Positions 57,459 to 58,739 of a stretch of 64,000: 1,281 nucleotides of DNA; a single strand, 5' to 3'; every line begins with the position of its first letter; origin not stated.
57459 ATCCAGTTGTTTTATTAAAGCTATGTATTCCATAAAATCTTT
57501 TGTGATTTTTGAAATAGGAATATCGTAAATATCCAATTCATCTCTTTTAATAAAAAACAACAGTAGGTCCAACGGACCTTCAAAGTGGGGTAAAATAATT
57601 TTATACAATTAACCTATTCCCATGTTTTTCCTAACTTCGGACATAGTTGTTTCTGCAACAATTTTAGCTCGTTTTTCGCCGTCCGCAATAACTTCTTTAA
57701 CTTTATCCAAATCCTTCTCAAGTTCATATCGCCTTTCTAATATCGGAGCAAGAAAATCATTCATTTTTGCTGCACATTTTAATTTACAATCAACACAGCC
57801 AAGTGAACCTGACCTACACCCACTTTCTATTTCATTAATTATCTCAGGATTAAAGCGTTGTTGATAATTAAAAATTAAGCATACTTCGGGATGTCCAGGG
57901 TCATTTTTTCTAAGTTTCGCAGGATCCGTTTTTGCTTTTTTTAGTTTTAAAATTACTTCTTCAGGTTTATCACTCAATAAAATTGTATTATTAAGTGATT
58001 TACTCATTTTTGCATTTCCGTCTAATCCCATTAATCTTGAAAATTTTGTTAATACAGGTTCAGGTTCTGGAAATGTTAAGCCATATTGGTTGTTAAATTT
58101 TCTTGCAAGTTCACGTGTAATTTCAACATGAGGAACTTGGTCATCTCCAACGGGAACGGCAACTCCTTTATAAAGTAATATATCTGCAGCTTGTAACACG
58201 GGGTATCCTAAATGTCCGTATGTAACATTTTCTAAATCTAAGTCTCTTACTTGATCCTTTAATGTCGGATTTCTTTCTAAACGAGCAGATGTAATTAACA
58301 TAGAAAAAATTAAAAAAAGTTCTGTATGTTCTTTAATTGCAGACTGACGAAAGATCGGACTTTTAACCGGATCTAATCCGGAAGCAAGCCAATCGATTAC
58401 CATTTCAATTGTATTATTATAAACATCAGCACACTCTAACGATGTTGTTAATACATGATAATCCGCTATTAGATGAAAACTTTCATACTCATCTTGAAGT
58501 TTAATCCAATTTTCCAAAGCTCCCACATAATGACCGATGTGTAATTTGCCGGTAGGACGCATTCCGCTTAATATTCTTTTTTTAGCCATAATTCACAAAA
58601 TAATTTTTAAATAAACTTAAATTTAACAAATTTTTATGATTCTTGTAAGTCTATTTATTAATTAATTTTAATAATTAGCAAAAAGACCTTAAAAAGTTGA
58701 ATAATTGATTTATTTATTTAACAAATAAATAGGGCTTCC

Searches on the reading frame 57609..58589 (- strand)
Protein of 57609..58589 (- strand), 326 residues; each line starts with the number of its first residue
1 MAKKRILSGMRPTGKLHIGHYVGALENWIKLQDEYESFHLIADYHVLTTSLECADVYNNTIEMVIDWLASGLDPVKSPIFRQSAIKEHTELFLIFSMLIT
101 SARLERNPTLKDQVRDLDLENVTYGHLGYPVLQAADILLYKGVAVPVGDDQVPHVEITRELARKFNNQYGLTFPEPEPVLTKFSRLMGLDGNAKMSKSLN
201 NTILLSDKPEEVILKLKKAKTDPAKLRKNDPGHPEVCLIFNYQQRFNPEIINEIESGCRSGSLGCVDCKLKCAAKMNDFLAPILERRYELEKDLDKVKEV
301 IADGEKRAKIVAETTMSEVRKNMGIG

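Call 29: find_encoding_contigs(protein=window:57609-58589:-, flank=10000, max_places=1)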
Protein window:57609-58589:- (326 aa): 24 contigs read that carry it; 1 place shown.
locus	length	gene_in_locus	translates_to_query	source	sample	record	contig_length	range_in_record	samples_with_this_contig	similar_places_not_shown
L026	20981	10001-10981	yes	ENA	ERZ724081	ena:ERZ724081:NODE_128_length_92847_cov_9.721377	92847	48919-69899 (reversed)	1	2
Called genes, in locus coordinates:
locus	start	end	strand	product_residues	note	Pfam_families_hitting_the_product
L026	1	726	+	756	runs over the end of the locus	PF18962:Por_Secre_tail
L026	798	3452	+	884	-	PF18962:Por_Secre_tail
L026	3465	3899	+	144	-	PF00436:SSB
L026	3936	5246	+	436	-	PF01595:CNNM, PF00571:CBS (weak), PF03471:CorC_HlyC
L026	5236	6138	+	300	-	PF02470:MlaD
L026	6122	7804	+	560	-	PF01019:G_glu_transpept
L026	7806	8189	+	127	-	PF01648:ACPS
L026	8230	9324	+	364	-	PF03054:tRNA_Me_trans, PF20259:tRNA_Me_trans_M, PF20258:tRNA_Me_trans_C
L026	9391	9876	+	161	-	PF01844:HNH, PF13395:HNH_4 (weak), PF14279:HNH_5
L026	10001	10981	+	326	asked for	PF00579:tRNA-synt_1b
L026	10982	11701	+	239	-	PF02616:SMC_ScpA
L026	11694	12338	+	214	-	PF04079:SMC_ScpB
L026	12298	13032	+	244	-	PF01479:S4, PF00849:PseudoU_synth_2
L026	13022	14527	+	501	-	PF02113:Peptidase_S13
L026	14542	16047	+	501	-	PF01336:tRNA_anti-codon, PF00152:tRNA-synt_2, PF01409:tRNA-synt_2d (faint)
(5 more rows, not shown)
